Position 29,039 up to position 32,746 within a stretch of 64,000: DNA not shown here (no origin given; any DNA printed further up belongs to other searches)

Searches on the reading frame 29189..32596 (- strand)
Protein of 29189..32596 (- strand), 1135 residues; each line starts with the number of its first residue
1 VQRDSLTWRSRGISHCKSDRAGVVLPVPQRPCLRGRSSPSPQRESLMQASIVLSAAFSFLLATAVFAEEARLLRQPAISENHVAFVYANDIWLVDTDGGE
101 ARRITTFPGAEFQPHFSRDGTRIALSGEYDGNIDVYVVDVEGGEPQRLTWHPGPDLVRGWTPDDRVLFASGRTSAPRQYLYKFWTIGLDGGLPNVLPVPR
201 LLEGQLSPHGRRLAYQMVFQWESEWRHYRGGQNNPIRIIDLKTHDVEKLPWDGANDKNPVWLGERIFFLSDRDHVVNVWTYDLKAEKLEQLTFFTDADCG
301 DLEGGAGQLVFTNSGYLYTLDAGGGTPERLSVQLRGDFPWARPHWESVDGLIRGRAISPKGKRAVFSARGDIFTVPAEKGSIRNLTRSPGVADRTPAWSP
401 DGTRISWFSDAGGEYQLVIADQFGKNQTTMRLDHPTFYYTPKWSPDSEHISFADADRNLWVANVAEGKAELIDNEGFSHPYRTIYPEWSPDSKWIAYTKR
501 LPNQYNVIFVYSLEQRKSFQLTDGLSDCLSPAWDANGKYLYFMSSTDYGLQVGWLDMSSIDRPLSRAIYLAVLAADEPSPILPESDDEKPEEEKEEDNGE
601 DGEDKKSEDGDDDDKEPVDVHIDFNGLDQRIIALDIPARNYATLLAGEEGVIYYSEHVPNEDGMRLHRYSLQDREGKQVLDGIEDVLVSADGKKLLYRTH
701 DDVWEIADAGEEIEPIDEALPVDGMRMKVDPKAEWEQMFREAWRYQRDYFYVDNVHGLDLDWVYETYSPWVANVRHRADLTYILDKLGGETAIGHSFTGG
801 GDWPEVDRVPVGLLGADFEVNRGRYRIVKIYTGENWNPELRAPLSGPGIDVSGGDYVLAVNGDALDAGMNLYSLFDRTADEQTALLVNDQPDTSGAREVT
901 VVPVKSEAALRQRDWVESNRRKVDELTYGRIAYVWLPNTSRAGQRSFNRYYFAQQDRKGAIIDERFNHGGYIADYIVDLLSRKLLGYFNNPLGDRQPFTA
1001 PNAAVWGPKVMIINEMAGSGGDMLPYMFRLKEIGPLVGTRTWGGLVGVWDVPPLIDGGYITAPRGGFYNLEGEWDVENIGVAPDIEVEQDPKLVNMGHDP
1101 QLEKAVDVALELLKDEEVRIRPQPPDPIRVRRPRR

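Call 22: search_protein_families(library=pfam, proteins=[window:29189-32596:-], max_evalue=0.0001)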
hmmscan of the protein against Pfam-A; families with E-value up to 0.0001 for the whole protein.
window:29189-32596:- (1135 aa): 6 families
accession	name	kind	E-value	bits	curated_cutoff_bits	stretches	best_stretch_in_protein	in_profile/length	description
PF14685.13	PDZ_Tricorn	-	4.2e-23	81.6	25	1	812-901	1-88/88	Tricorn protease PDZ domain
PF07676.18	PD40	-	4.9e-20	71.4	20.9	1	383-417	2-36/38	WD40-like Beta Propeller Repeat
PF14684.11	Tricorn_C1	-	1.5e-18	66.9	24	1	731-787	1-57/59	Tricorn protease C1 domain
PF03572.23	Peptidase_S41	-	2.6e-18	66.6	24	1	930-1087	1-165/165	Peptidase family S41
PF00930.27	DPPIV_N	-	1.5e-10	40.8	22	0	430-471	36-77/354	Dipeptidyl peptidase IV (DPP IV) N-terminal region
PF25174.1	Beta-prop_THOC3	-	5.8e-07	29.2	305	0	428-542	81-188/272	THOC3 beta-propeller domain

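Call 29: list_cluster_members(proteins=[P0001, P0004, window:29189-32596:-])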
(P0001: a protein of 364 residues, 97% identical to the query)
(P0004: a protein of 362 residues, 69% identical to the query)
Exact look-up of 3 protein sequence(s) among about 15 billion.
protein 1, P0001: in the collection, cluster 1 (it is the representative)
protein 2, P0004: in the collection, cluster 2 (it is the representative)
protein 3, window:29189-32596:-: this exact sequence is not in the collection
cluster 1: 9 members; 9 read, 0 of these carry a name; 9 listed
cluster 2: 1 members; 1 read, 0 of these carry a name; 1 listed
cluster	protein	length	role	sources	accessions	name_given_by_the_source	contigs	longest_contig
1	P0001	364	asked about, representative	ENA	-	-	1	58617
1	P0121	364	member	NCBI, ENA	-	-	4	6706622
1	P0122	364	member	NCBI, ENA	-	-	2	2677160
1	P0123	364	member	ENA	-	-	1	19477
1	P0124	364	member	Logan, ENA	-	-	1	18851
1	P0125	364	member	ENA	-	-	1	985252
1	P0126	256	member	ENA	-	-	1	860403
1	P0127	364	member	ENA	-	-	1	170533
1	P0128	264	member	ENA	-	-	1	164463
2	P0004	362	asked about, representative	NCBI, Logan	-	-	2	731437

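Call 30: find_homologous_proteins(query=window:29189-32596:-, max_evalue=1e-50)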
Query window:29189-32596:- (1135 aa): 6733 proteins with E <= 1e-50 among 8000 candidates; the best 120 are listed.
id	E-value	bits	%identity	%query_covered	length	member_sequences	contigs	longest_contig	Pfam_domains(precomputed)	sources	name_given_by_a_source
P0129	0.0e+0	2564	100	96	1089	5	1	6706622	PF14685.15,PF25174.2,PF26549.1,PF00930.28,PF03572.24,PF14684.12,PF26550.2,PF07676.19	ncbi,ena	-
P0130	0.0e+0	1811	69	95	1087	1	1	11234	PF14685.15,PF25174.2,PF26549.1,PF00930.28,PF03572.24,PF14684.12,PF26550.2,PF07676.19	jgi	jgi:tricorn protease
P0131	0.0e+0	1809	69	96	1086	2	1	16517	PF14685.15,PF25174.2,PF26549.1,PF00930.28,PF03572.24,PF14684.12,PF26550.2,PF07676.19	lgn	-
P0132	0.0e+0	1804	69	96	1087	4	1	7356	PF14685.15,PF25174.2,PF26549.1,PF00930.28,PF03572.24,PF14684.12,PF26550.2,PF07676.19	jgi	-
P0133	0.0e+0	1803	69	96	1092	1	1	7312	PF14685.15,PF25174.2,PF26549.1,PF00930.28,PF03572.24,PF14684.12,PF26550.2,PF07676.19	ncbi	-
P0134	0.0e+0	1791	69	95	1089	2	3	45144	PF14685.15,PF25174.2,PF26549.1,PF00930.28,PF03572.24,PF14684.12,PF26550.2,PF07676.19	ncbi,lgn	-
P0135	0.0e+0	1785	68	96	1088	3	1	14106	PF14685.15,PF26549.1,PF00930.28,PF03572.24,PF14684.12,PF26550.2,PF07676.19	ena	-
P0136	0.0e+0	1781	69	96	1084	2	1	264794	PF14685.15,PF25174.2,PF26549.1,PF00930.28,PF03572.24,PF14684.12,PF26550.2,PF07676.19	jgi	jgi:tricorn protease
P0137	0.0e+0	1781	69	96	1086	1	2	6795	PF14685.15,PF25174.2,PF26549.1,PF00930.28,PF03572.24,PF14684.12,PF26550.2,PF07676.19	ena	-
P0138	0.0e+0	1776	69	96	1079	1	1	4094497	PF14685.15,PF25174.2,PF26549.1,PF00930.28,PF03572.24,PF14684.12,PF26550.2,PF07676.19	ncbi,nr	ncbi:MAG: PD40 domain-containing protein [Gemmatimonadota bacterium]|nr:MAG: PD40 domain-containing 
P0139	0.0e+0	1776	67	96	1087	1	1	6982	PF14685.15,PF25174.2,PF26549.1,PF00930.28,PF23381.2,PF03572.24,PF14684.12,PF26550.2,PF07676.19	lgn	-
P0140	0.0e+0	1773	69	96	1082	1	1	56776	PF14685.15,PF25174.2,PF26549.1,PF00930.28,PF03572.24,PF14684.12,PF26550.2,PF07676.19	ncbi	-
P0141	0.0e+0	1763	67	96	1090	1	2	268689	PF14685.15,PF25174.2,PF26549.1,PF00930.28,PF03572.24,PF14684.12,PF26550.2,PF07676.19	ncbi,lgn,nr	ncbi:MAG: protease [Candidatus Latescibacteria bacterium]|nr:protease [Candidatus Latescibacterota b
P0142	0.0e+0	1761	68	95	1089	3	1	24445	PF14685.15,PF25174.2,PF26549.1,PF00930.28,PF03572.24,PF14684.12,PF26550.2,PF07676.19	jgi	-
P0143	0.0e+0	1758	67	95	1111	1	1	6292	PF14685.15,PF25174.2,PF26549.1,PF00930.28,PF03572.24,PF14684.12,PF26550.2,PF07676.19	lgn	-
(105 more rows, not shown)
